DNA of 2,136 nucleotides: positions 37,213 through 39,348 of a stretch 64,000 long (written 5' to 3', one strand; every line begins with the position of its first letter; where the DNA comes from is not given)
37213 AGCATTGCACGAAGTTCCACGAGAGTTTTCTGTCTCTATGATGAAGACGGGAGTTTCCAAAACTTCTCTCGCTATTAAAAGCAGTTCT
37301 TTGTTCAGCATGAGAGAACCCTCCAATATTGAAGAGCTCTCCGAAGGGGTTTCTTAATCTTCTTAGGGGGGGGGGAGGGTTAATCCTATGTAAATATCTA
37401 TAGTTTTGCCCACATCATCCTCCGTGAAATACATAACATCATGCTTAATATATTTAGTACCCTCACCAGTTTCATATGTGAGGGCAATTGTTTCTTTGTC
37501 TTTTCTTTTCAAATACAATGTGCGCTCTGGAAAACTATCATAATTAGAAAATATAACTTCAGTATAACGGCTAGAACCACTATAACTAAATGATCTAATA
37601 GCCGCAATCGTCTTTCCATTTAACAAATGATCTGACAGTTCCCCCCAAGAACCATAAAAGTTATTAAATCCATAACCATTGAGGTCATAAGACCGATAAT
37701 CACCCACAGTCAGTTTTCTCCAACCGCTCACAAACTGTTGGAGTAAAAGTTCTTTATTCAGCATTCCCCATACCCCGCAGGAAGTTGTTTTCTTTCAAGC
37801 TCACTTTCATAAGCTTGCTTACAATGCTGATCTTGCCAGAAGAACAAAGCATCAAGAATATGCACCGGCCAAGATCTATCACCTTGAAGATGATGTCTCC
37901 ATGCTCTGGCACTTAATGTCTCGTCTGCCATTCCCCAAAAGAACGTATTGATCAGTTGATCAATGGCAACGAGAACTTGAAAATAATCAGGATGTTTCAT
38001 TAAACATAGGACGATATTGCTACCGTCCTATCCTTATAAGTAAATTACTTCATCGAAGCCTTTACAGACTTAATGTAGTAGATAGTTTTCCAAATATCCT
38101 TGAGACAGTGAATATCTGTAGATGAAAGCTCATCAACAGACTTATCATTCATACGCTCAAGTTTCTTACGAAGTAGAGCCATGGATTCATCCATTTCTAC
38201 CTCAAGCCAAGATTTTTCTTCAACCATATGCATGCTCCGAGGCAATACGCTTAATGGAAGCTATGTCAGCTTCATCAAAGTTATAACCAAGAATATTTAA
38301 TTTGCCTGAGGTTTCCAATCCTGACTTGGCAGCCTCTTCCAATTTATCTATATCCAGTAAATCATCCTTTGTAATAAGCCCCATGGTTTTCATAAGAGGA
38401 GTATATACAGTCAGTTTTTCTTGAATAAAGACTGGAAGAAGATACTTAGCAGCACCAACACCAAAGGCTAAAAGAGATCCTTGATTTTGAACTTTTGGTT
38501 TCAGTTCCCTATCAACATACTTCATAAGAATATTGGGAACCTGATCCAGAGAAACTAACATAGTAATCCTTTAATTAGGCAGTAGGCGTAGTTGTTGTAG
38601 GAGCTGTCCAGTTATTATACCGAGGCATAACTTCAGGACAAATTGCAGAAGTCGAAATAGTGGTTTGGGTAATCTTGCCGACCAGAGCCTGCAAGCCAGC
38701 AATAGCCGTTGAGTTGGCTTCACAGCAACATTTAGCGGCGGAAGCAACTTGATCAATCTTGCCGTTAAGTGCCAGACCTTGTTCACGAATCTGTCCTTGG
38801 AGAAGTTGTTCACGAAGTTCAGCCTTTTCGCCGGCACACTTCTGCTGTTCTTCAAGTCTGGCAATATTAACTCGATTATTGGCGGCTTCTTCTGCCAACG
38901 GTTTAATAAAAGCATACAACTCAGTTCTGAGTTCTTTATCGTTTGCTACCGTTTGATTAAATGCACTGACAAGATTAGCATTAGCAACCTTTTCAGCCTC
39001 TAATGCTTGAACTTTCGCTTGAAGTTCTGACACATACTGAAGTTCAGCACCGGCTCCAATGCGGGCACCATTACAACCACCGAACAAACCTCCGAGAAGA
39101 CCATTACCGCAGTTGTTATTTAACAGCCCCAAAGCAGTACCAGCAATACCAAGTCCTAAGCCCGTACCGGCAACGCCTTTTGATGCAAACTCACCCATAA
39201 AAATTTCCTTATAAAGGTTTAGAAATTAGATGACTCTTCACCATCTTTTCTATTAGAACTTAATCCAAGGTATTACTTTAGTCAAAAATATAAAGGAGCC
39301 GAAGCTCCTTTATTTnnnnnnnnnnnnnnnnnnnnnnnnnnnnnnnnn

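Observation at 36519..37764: Three tandem, highly diverged paralogs that all begin with the octapeptide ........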

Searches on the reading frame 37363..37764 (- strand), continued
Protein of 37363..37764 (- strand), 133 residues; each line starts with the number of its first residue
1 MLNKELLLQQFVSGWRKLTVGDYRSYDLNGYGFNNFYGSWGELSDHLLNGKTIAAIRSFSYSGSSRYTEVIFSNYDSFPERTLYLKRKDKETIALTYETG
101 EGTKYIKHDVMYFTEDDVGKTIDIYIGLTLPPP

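Call 103: search_protein_families(library=pfam, alignment_id=A1, max_evalue=0.01)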
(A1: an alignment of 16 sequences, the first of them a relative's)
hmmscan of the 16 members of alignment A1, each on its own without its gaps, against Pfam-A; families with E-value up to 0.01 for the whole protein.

A. member 1, P0001 (133 aa): 0 families

B. families by the number of members that match (of 16 scanned): 1 family
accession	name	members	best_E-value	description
PF02963.22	EcoRI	1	0.0093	Restriction endonuclease EcoRI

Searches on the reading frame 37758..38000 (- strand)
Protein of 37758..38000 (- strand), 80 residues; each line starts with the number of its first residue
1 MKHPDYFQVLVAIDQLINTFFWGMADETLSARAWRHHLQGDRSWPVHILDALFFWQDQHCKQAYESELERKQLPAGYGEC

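Call 3: search_protein_families(library=pfam, proteins=[window:37758-38000:-], max_evalue=0.1)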
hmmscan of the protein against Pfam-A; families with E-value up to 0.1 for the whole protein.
window:37758-38000:- (80 aa): 0 families

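Call 4: search_protein_families(library=phrogs, proteins=[window:37758-38000:-], max_evalue=0.1)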
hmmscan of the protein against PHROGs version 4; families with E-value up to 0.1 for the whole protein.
window:37758-38000:- (80 aa): 3 families
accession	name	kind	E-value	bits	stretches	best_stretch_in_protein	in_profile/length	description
phrog_3342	-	unknown function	2.2e-23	83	1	7-78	12-85/90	-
phrog_34710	-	unknown function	3.9e-06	27.8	1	10-66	49-105/132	-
phrog_23985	-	unknown function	2.2e-05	25.7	1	5-67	49-113/122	-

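Call 74: search_protein_families(library=ncbifam, proteins=[window:37758-38000:-], max_evalue=0.01)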
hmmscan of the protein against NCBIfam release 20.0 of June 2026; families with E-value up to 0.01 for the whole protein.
window:37758-38000:- (80 aa): 0 families

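Call 75: search_protein_families(library=padloc, proteins=[window:37758-38000:-], max_evalue=0.01)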
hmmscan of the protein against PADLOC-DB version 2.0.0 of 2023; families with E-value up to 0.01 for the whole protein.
window:37758-38000:- (80 aa): 0 families

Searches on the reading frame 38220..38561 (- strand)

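Call 3: search_protein_families(library=pfam, proteins=[window:38220-38561:-], max_evalue=0.1)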
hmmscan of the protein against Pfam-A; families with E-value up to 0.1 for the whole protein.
window:38220-38561:- (113 aa): 0 families

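Call 4: search_protein_families(library=phrogs, proteins=[window:38220-38561:-], max_evalue=0.1)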
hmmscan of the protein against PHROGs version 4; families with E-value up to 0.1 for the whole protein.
window:38220-38561:- (113 aa): 1 family
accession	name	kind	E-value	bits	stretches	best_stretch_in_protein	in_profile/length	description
phrog_6407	-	unknown function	0.016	16.4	1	58-79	32-53/60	-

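Call 74: search_protein_families(library=ncbifam, proteins=[window:38220-38561:-], max_evalue=0.01)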
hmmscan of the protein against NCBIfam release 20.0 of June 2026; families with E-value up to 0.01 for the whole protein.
window:38220-38561:- (113 aa): 0 families

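Call 75: search_protein_families(library=padloc, proteins=[window:38220-38561:-], max_evalue=0.01)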
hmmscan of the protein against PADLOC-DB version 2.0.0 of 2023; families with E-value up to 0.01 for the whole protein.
window:38220-38561:- (113 aa): 0 families

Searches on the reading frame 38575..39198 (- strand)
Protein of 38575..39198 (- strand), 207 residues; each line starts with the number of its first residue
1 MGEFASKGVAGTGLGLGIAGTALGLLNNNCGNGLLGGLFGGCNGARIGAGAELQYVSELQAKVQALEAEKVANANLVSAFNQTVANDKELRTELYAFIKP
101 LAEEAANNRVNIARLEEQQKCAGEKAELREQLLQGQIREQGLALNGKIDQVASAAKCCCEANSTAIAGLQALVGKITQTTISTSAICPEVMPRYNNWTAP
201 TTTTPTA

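Call 3: search_protein_families(library=pfam, proteins=[window:38575-39198:-], max_evalue=0.1)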
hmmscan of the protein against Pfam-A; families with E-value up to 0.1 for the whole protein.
window:38575-39198:- (207 aa): 2 families
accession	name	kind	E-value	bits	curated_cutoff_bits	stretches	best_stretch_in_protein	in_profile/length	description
PF12325.13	TMF_TATA_bd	-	0.048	14.2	29.1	1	48-133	6-87/115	TATA element modulatory factor 1 TATA binding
PF21777.3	SDR-like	-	0.091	13.9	24.7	0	71-121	31-78/98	Short chain dehydrogenase-like protein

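Call 4: search_protein_families(library=phrogs, proteins=[window:38575-39198:-], max_evalue=0.1)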
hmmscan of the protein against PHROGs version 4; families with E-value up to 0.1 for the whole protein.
window:38575-39198:- (207 aa): 1 family
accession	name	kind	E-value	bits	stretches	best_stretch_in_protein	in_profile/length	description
phrog_7599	-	unknown function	0.0065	17.9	0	131-184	13-69/95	-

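Call 74: search_protein_families(library=ncbifam, proteins=[window:38575-39198:-], max_evalue=0.01)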
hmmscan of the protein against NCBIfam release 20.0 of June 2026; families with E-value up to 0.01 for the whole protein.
window:38575-39198:- (207 aa): 0 families

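Call 75: search_protein_families(library=padloc, proteins=[window:38575-39198:-], max_evalue=0.01)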
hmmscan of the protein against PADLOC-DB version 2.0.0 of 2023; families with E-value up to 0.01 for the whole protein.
window:38575-39198:- (207 aa): 0 families
